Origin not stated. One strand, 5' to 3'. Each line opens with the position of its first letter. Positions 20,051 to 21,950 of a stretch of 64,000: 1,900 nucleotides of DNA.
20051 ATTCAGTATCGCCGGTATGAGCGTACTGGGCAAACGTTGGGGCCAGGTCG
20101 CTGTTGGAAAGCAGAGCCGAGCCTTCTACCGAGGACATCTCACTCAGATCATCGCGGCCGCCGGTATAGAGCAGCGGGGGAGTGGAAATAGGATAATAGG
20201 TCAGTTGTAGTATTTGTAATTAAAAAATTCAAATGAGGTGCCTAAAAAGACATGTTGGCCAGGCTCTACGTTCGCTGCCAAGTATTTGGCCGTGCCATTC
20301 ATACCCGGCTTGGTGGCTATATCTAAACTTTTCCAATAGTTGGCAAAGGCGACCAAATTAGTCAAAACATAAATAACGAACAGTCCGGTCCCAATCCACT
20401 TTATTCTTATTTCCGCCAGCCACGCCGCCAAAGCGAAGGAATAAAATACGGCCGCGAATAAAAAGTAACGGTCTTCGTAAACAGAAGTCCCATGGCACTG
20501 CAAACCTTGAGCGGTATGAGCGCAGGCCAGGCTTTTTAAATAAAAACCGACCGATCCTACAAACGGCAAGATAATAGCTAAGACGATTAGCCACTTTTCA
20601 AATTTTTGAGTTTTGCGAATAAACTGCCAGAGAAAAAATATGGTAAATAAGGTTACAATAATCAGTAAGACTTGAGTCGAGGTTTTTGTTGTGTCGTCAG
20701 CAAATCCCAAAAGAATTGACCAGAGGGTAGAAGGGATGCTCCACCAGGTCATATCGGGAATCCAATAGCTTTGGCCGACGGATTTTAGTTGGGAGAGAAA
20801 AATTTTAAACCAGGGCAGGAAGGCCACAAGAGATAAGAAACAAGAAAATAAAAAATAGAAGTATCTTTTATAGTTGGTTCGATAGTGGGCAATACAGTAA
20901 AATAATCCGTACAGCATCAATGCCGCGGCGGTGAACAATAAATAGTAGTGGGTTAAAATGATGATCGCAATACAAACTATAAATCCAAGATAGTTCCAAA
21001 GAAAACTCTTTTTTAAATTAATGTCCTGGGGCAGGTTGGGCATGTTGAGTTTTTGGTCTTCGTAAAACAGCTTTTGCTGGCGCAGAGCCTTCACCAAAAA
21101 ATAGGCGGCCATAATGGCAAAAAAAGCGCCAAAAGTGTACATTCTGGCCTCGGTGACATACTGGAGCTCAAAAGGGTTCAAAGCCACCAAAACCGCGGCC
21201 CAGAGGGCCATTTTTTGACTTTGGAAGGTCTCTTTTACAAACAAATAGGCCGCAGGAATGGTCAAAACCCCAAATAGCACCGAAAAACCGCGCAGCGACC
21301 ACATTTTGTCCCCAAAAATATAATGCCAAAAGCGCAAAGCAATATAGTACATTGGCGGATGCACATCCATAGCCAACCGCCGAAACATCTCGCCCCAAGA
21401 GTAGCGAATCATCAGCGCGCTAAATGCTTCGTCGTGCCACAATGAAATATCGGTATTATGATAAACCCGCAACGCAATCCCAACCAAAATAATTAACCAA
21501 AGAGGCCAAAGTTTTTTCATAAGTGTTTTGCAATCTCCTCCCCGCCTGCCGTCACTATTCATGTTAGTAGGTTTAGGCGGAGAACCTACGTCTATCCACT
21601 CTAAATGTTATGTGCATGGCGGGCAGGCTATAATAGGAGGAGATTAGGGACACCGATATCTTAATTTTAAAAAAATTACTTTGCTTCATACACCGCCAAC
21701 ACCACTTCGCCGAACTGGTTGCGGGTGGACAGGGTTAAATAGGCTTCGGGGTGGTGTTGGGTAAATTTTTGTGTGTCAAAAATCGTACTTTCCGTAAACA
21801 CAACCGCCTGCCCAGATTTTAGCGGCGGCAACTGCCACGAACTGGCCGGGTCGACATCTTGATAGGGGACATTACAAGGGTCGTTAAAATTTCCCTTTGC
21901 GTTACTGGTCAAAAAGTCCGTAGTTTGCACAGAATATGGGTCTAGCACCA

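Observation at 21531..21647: Novel ~105-nt structured repeat family, two inverted copies 40 kb apart with compensatory stem changes (second copy 62065-62169)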

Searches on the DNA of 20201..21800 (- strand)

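Call 34: search_rna_families(source=window, start=21400, end=21800, threshold=evalue, max_evalue=10)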
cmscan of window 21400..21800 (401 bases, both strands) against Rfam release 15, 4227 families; matches with E-value up to 10: 2.
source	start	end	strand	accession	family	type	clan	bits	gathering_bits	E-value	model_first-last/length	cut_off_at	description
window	21495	21611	-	RF00516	ylbH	Cis-reg; leader;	-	11.7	50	5.1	1-122/122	no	ylbH leader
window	21477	21521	+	RF00521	SAM_alpha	Cis-reg; riboswitch;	-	11.3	36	6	1-79/79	no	Alpha-proteobacteria SAM riboswitch aptamer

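Call 50: build_rna_model(alignment_id=A4, structure=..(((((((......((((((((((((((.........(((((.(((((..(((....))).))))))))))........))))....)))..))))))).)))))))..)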
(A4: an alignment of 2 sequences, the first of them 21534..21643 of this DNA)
Model R1 built from alignment A4 (2 sequences, 110 columns); structure: as given.
model positions 110; base pairs 34; branch points 0; effective number of sequences 0.73; information 0.59 bits per position. Calibrated on 0.2 Mb of random sequence (short: E-values are rough).
structure used (alignment columns):
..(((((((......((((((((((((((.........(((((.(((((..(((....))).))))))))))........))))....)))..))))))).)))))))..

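Call 51: search_with_rna_model(model_id=R1, source=window, filters=off, max_evalue=10)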
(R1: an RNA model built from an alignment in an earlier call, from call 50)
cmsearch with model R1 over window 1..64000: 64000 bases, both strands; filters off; matches with E-value up to 10: 14.
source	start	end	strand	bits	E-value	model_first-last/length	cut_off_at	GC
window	21534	21643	-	135.1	9.4e-33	1-110/110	no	0.5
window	62062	62171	+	133.5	2.5e-32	1-110/110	no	0.51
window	62075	62163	-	14.7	0.23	1-110/110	no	0.49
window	21539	21629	+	13.9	0.36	1-110/110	no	0.52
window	60823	60912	+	12.1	1.1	1-110/110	no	0.51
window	46386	46462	-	11.9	1.2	1-110/110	no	0.51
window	58771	58823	-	11.8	1.3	1-110/110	no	0.34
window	13881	13928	-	11.4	1.7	1-110/110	no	0.31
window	31281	31351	-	11.1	1.9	1-110/110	no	0.55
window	31291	31336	+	11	2.1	1-110/110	no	0.61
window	25799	25863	-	10.5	2.8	28-82/110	no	0.32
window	59008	59033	-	9.7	4.5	1-110/110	no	0.5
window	59008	59033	+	8.7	8.2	1-110/110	no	0.5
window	13889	13918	+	8.7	8.5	1-110/110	no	0.47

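Call 52: search_with_rna_model(model_id=R1, sources=[L089, L090, L091, L066], filters=off, max_evalue=10)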
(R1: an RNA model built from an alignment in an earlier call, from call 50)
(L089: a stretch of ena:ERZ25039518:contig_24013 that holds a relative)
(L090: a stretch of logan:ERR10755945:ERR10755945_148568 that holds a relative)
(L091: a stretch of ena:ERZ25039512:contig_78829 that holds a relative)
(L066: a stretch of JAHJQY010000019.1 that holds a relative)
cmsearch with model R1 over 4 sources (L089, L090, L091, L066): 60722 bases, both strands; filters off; matches with E-value up to 10: 28.
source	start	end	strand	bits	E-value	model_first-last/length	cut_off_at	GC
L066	5782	5828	-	16.8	0.061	10-101/110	no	0.64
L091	11704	11750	+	14.2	0.29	1-110/110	no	0.6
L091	15688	15728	+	13.7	0.4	1-110/110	no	0.51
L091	11704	11726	-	13.1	0.56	1-110/110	no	0.48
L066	933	1046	+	12.5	0.83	1-110/110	no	0.53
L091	11795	11817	-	12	1.1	1-110/110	no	0.65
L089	9790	9816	+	11.6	1.4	1-110/110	no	0.52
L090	1141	1167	+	11.6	1.4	1-110/110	no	0.52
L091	11795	11817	+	11.6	1.4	1-110/110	no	0.65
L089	9907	9959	-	11.6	1.4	1-110/110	no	0.34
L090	1258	1310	-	11.6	1.4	1-110/110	no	0.34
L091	12674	12696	+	11.3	1.7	1-110/110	no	0.7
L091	18705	18730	-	11.1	1.9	1-110/110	no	0.62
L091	15798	15820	-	10.9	2.1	1-110/110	no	0.57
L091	15798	15820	+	10.7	2.4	1-110/110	no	0.57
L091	18706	18729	+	10.6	2.5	1-110/110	no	0.62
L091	15688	15728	-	10.2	3.3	1-110/110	no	0.51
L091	12674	12696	-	10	3.5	1-110/110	no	0.7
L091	21393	21416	+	9.6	4.6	1-110/110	no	0.42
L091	8551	8590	+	9.6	4.6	1-110/110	no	0.47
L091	13703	13799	-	9.5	4.7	1-110/110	no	0.27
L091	2601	2713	+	9.4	5.2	1-110/110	no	0.5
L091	18781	18799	-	9.2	5.8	1-110/110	no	0.58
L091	21393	21416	-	8.8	7.5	1-110/110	no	0.42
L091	8539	8601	-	8.7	7.6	1-110/110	no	0.54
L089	1117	1136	-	8.4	9.2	1-110/110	no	0.55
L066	5773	5828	+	8.4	9.2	1-110/110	no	0.57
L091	6672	6717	-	8.4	9.7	1-110/110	no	0.41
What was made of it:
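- R1 scores that site at 16.8 bits, the best hit outside the window (call 52).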

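Call 56: search_rna_families(sources=[L089, L091], threshold=gathering)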
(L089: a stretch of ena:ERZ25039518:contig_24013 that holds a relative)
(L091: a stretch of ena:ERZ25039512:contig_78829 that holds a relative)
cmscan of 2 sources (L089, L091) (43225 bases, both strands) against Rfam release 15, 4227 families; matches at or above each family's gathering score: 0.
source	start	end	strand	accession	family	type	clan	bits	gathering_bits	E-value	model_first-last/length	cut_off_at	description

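Call 64: build_rna_model(alignment_id=A6)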
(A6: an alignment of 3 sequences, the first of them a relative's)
Model R2 built from alignment A6 (3 sequences, 187 columns); structure: RNAalifold consensus.
model positions 138; base pairs 45; branch points 4; effective number of sequences 0.85; information 0.59 bits per position. Calibrated on 0.2 Mb of random sequence (short: E-values are rough).
structure used (alignment columns):
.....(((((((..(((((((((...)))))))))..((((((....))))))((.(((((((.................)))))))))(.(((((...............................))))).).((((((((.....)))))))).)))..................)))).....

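Call 65: search_with_rna_model(model_id=R2, source=window, filters=off, max_evalue=10, show_alignments=4)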
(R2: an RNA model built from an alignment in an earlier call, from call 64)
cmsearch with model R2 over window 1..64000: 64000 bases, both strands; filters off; matches with E-value up to 10: 19.
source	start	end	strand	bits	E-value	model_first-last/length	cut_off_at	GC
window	33530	33555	-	8.4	1.6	1-138/138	no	0.69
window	128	148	-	7.8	2.3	105-125/138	no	0.48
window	25854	25986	+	7.3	3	1-138/138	no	0.42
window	31387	31411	-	7.2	3.1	1-138/138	no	0.64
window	20283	20361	+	6.6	4.5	1-138/138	no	0.44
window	51492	51585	+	6.6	4.6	1-138/138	no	0.39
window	57661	57692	+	6.5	4.9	52-83/138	no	0.34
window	27076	27098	+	6.4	5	1-138/138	no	0.52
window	31389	31413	+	6.4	5.2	1-138/138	no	0.56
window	128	148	+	6.3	5.3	105-125/138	no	0.48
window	54918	55019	-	6.3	5.5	1-138/138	no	0.4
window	38759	38793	-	6.2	5.7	50-85/138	no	0.49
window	49485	49665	+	5.9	6.9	1-138/138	no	0.49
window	18940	18965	-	5.8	7.3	1-138/138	no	0.81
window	38690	38817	+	5.7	7.6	1-138/138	no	0.38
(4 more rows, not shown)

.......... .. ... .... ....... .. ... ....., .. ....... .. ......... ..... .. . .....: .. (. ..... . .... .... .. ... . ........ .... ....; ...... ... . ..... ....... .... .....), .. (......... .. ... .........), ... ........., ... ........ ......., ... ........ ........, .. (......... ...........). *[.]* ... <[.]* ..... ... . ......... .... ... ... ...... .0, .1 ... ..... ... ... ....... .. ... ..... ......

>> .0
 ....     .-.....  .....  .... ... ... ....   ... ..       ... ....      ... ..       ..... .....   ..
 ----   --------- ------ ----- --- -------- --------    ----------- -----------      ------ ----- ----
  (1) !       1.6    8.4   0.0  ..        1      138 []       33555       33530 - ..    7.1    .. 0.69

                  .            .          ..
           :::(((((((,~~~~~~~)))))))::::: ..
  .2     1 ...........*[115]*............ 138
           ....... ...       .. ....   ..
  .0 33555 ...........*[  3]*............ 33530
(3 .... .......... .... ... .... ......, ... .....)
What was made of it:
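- The L091 model R2 finds nothing in the window (call 65).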

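Call 66: search_with_rna_model(model_id=R2, sources=[L089, L090, L091, L066], filters=off, max_evalue=1)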
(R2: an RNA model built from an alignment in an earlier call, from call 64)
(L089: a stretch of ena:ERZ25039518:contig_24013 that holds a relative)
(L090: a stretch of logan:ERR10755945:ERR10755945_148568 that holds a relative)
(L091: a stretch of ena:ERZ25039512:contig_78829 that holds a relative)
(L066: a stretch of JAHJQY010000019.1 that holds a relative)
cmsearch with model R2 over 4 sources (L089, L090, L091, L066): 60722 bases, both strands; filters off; matches with E-value up to 1: 8.
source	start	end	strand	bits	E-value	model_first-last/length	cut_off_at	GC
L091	11693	11829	+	150.5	1.4e-36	1-138/138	no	0.63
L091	12543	12708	+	130.9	1.3e-31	1-138/138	no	0.64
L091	15676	15830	-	126.2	2e-30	1-138/138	no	0.58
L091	11691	11827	-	66.2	3.3e-15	1-138/138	no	0.64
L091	12541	12706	-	47.7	1.6e-10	1-138/138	no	0.63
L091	15678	15832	+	45.3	6.5e-10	1-138/138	no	0.57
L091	18694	18811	-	41.6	5.6e-09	1-138/138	no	0.56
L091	18696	18813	+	36.8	9.4e-08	1-138/138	no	0.57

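Call 75: search_with_rna_model(model_id=R1, sources=[L186, L187, L188, L189, L190], filters=off, max_evalue=1)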
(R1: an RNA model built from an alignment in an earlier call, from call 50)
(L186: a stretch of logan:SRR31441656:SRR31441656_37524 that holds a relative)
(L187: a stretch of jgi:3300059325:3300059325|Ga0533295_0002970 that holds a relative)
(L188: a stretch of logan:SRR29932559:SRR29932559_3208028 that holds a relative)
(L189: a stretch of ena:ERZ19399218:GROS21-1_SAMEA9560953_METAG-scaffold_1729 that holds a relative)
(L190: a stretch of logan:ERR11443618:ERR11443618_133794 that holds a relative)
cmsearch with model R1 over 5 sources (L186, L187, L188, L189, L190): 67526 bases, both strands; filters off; matches with E-value up to 1: 0.
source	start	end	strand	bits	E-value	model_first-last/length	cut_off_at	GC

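Call 76: search_with_rna_model(model_id=R2, sources=[L186, L187, L188, L189, L190], filters=off, max_evalue=1)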
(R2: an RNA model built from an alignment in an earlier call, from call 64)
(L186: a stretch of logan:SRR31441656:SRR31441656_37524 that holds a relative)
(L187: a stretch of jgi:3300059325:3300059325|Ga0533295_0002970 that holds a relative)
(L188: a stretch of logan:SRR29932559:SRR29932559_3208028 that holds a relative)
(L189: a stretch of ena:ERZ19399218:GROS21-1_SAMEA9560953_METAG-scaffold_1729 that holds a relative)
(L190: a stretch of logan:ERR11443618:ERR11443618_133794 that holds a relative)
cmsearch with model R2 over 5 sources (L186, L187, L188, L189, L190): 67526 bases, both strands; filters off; matches with E-value up to 1: 6.
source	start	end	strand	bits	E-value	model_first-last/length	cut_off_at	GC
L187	7416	7578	-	37.5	7.2e-08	1-138/138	no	0.5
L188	7390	7552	-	37.5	7.2e-08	1-138/138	no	0.5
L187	7416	7582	+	17.3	0.0094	1-138/138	no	0.5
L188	7390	7556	+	17.3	0.0094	1-138/138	no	0.5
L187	16105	16240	-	9.6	0.82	1-138/138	no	0.54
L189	2359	2468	-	9.6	0.82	1-138/138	no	0.5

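Call 85: search_dna_similar(query=window:21525-21655:+, collection=plasmids, mode=distant, max_evalue=0.01, max_rows=10)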
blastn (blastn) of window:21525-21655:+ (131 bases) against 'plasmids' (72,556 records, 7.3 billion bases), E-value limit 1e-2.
No match.

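Call 86: search_dna_similar(query=window:21525-21655:+, collection=phages, mode=distant, max_evalue=0.01, max_rows=10)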
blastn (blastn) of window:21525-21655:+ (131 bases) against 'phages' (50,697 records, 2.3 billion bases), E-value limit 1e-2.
No match.
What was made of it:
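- On MITE (DDE-transposase-derived): There is no match in the plasmid or phage collections (calls 85, 86).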

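Call 94: search_with_rna_model(model_id=R1, sources=[L191, L192, L193], filters=off, max_evalue=1)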
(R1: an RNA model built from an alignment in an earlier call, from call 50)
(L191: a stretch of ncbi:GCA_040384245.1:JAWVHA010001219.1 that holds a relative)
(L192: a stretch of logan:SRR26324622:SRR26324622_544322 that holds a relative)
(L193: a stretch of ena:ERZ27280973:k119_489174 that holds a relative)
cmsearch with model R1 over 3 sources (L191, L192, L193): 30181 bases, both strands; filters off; matches with E-value up to 1: 0.
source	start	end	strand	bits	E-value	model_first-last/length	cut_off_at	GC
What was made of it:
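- The element is not conserved at either locus in relatives (calls 52, 75, 94).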

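Call 95: search_with_rna_model(model_id=R2, sources=[L191, L192, L193], filters=off, max_evalue=1)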
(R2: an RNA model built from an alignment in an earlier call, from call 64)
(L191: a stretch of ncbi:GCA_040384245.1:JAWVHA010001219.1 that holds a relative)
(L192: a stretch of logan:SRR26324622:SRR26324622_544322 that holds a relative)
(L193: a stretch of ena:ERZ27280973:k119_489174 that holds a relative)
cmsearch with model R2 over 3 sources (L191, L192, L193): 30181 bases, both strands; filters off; matches with E-value up to 1: 5.
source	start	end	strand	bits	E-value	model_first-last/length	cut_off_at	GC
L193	5768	5894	+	15.6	0.011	1-138/138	no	0.54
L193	5670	5824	-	10.9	0.18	1-138/138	no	0.45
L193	5613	5710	+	9.4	0.41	1-138/138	no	0.29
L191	11337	11358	+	8.7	0.63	104-125/138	no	0.45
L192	1947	1968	+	8.7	0.63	104-125/138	no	0.45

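Call 101: search_rna_families(source=L091, start=11650, end=12750, threshold=evalue, max_evalue=1)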
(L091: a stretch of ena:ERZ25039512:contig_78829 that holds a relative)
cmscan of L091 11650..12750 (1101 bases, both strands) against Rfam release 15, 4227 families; matches with E-value up to 1: 2.
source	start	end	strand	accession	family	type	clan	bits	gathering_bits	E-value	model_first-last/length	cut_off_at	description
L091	12449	12535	-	RF01410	BsrC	Gene; sRNA;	-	20.6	38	0.65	1-87/87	no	BsrC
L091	12317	12386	-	RF01394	isrK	Gene; sRNA;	-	16.1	50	0.97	1-77/77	no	isrK Hfq binding RNA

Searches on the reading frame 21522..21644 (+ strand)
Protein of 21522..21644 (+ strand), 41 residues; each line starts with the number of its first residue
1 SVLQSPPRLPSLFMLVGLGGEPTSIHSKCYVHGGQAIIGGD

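Call 84: find_homologous_proteins(query=A7, max_evalue=10)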
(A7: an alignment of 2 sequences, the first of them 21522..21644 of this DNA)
Query A7 (2 sequences): no candidate shares three 5-residue words with the query. No homologue found.
